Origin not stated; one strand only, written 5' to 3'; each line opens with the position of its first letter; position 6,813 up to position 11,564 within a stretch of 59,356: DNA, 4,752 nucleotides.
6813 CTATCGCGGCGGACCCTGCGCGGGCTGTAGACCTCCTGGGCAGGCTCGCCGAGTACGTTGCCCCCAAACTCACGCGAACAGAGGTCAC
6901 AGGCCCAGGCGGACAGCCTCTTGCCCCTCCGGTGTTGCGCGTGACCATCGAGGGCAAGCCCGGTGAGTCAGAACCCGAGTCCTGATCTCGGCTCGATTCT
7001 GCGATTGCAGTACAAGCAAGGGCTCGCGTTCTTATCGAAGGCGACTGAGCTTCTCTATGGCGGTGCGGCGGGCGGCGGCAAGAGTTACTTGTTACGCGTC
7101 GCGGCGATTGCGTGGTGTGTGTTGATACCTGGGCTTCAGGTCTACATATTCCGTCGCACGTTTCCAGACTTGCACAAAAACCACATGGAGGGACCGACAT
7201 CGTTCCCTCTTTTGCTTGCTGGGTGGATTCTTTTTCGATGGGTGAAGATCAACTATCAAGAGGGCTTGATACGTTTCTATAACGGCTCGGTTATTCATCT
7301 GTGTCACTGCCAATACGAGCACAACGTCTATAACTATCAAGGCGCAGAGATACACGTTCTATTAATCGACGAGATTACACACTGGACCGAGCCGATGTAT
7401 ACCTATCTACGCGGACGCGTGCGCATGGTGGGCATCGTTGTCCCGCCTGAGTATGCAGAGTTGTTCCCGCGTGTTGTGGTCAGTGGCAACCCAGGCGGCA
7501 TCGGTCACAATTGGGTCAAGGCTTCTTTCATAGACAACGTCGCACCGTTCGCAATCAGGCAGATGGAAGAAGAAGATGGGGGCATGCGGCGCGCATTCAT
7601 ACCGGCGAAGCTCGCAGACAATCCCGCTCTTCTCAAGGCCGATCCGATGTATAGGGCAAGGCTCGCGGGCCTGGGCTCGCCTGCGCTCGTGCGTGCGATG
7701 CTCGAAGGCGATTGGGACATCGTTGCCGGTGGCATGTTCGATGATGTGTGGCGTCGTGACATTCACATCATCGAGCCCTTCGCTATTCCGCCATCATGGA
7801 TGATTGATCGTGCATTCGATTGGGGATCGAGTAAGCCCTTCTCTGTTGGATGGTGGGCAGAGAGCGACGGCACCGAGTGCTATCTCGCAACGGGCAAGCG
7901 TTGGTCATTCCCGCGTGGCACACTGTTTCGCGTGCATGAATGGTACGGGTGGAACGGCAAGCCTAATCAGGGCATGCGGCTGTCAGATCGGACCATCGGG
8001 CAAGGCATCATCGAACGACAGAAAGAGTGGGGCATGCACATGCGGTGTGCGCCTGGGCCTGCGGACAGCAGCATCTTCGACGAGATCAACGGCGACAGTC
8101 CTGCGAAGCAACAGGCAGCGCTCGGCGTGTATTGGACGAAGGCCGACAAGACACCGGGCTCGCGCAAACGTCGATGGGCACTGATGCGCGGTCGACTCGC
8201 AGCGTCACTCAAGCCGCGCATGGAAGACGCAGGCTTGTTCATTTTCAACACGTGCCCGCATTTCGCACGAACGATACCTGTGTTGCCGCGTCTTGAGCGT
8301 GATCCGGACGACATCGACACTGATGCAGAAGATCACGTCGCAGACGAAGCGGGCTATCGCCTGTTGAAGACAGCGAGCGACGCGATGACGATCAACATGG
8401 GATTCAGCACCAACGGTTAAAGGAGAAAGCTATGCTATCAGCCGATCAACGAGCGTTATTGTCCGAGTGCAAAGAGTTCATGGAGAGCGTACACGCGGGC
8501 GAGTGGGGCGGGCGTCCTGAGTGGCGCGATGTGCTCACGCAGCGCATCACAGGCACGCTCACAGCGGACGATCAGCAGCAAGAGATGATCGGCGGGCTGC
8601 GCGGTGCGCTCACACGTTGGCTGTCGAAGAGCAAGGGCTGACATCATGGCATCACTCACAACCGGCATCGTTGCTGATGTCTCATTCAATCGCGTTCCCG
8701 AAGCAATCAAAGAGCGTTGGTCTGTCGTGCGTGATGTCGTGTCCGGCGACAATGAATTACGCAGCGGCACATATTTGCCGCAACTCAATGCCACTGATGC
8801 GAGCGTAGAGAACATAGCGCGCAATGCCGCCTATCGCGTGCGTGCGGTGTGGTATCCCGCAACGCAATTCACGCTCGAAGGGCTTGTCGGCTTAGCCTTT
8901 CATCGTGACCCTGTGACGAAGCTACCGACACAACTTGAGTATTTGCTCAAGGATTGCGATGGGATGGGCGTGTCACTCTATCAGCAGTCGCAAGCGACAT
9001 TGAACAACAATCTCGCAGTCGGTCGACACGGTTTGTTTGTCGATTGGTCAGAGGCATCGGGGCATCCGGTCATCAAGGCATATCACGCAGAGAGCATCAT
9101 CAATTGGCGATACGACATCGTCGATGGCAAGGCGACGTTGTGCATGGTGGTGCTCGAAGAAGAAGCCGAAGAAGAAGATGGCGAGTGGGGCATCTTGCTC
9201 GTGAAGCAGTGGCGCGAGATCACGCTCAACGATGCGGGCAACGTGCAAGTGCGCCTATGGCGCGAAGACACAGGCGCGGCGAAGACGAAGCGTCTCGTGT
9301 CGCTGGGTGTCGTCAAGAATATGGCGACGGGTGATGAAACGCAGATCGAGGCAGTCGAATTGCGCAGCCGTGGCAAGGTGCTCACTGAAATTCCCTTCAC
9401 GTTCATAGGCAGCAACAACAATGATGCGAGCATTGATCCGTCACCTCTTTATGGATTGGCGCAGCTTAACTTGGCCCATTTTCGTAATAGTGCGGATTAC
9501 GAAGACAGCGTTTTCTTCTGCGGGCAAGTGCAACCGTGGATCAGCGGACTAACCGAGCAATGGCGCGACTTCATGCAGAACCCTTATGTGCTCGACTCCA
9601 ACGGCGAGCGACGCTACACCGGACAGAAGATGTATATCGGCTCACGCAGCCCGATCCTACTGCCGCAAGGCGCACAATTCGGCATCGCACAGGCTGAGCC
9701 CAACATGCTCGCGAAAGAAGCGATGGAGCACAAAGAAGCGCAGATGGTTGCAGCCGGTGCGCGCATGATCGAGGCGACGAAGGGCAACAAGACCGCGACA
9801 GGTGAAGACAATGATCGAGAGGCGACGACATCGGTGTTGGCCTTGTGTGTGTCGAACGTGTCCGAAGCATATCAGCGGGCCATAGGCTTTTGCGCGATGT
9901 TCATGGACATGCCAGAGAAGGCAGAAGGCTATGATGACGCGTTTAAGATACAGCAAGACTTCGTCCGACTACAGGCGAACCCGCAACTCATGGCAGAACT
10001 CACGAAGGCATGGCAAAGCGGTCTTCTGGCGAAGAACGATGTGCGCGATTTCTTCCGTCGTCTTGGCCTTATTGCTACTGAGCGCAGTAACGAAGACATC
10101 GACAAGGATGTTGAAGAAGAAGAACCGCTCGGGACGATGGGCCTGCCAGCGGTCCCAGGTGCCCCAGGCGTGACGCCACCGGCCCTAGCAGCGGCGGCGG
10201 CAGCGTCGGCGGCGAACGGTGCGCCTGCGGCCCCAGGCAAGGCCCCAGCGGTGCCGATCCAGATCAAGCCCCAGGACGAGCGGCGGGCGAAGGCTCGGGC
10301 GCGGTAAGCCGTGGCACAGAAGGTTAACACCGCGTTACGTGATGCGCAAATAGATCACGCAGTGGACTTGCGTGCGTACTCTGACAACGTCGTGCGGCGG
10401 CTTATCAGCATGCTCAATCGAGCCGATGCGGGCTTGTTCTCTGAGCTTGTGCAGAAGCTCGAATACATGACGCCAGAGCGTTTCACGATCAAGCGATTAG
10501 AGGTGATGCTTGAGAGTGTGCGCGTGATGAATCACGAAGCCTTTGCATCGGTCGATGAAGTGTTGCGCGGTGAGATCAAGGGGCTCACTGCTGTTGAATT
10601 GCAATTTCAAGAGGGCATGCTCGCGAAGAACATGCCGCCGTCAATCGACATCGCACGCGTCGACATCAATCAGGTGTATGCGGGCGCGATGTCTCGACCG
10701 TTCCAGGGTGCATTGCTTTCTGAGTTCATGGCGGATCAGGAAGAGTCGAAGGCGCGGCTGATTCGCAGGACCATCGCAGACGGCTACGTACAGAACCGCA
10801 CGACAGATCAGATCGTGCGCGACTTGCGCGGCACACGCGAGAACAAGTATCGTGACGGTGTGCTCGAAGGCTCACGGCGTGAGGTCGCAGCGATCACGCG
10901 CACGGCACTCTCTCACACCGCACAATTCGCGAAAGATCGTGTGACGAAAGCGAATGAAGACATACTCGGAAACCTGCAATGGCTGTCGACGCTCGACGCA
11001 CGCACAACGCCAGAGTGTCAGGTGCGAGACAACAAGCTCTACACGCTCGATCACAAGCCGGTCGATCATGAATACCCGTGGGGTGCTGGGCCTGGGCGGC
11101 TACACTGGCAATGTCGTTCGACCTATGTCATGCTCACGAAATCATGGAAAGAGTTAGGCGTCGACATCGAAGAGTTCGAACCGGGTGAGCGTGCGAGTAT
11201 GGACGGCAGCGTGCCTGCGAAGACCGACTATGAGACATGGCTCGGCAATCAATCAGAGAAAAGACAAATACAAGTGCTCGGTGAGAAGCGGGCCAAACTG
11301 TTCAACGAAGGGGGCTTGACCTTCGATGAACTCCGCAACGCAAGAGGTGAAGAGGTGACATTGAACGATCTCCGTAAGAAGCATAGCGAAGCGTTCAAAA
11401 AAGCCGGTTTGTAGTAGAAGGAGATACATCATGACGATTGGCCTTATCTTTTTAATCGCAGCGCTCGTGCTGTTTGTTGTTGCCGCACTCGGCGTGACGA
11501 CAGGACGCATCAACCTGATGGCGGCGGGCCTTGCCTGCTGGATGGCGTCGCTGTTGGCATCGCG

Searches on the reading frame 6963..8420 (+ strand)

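Call 9: search_protein_families(library=phrogs, proteins=[window:6963-8420:+])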
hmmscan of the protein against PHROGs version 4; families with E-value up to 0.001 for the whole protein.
window:6963-8420:+ (485 aa): 3 families
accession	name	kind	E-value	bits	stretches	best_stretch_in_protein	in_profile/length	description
phrog_979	-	head and packaging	7e-40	138.3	1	17-289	156-444/642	terminase large subunit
phrog_2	-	head and packaging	2.2e-28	100.5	1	14-467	265-589/807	terminase large subunit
phrog_9526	-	head and packaging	1.4e-12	48.6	1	28-71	26-68/280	terminase large subunit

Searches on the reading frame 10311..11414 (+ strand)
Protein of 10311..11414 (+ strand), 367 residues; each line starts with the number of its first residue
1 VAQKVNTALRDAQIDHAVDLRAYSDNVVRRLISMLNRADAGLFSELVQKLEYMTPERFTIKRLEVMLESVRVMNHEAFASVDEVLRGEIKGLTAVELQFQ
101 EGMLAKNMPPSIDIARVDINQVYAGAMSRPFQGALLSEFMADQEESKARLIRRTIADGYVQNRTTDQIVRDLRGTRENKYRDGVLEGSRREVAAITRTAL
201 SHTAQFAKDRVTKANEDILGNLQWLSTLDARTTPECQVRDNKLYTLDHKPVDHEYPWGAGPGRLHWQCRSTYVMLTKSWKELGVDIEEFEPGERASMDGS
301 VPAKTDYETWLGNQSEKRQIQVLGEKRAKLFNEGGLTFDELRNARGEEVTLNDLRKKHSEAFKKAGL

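Call 9: search_protein_families(library=phrogs, proteins=[window:10311-11414:+])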
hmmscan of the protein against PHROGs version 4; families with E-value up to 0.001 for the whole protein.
window:10311-11414:+ (367 aa): 10 families
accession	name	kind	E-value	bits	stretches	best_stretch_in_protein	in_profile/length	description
phrog_241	-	head and packaging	1.5e-123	415.2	1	1-367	9-365/679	head morphogenesis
phrog_6577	-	unknown function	7.4e-42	144.7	1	121-366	87-323/1066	-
phrog_21789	-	head and packaging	2.8e-41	142.3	2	1-254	1-248/1195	virion structural protein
phrog_7625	-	head and packaging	1.1e-31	111.3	1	132-359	116-327/504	head morphogenesis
phrog_14819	-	unknown function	1.4e-21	77.4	1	276-367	1-91/91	-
phrog_4728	-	head and packaging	1.1e-13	51.9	1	54-354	93-381/591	head morphogenesis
phrog_595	-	head and packaging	9.5e-12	46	1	19-318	67-334/513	head maturation protease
phrog_115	-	head and packaging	4.7e-09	36.9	1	38-333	87-368/665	minor head protein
phrog_19443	-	head and packaging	2.6e-07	30.5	1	9-274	33-283/579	minor head protein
phrog_2841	-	head and packaging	1.3e-06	28.7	1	125-323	171-352/525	minor head protein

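Call 17: find_related_loci(query=window:10311-11414:+, collection=viral_contigs, flank=10000)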
Query window:10311-11414:+ (367 aa) in viral_contigs; peptide patterns used: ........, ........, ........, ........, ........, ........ (x = any residue, [..] = any of these).
22 stretches matched a pattern; 19 encode a relative of the query (tblastn E <= 1e-3); 19 distinct loci.
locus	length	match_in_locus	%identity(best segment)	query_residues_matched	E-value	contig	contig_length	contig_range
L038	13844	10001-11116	85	1-367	0e+0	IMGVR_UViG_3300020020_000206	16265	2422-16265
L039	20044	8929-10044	85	1-367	0e+0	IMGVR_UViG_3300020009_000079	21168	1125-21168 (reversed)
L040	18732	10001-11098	83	1-366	0e+0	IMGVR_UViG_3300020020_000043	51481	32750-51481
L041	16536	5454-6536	83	6-366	0e+0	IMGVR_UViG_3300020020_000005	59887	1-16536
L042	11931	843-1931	81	5-367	0e+0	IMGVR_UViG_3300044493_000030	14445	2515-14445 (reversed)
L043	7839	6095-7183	81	5-367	0e+0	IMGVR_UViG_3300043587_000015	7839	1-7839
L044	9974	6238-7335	80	1-366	0e+0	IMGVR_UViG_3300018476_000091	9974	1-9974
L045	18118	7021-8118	80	1-366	0e+0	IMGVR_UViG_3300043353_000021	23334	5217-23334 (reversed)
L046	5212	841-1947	79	1-367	0e+0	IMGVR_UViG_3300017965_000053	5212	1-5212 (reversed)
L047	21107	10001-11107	79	1-367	0e+0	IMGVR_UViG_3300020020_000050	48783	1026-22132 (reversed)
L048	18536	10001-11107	79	1-367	0e+0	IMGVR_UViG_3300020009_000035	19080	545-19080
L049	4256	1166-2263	78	1-366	0e+0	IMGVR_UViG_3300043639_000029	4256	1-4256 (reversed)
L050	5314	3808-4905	78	1-366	0e+0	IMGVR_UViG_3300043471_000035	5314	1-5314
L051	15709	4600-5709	74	3-367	0e+0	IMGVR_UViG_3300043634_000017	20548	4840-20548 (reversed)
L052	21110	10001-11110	74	3-367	0e+0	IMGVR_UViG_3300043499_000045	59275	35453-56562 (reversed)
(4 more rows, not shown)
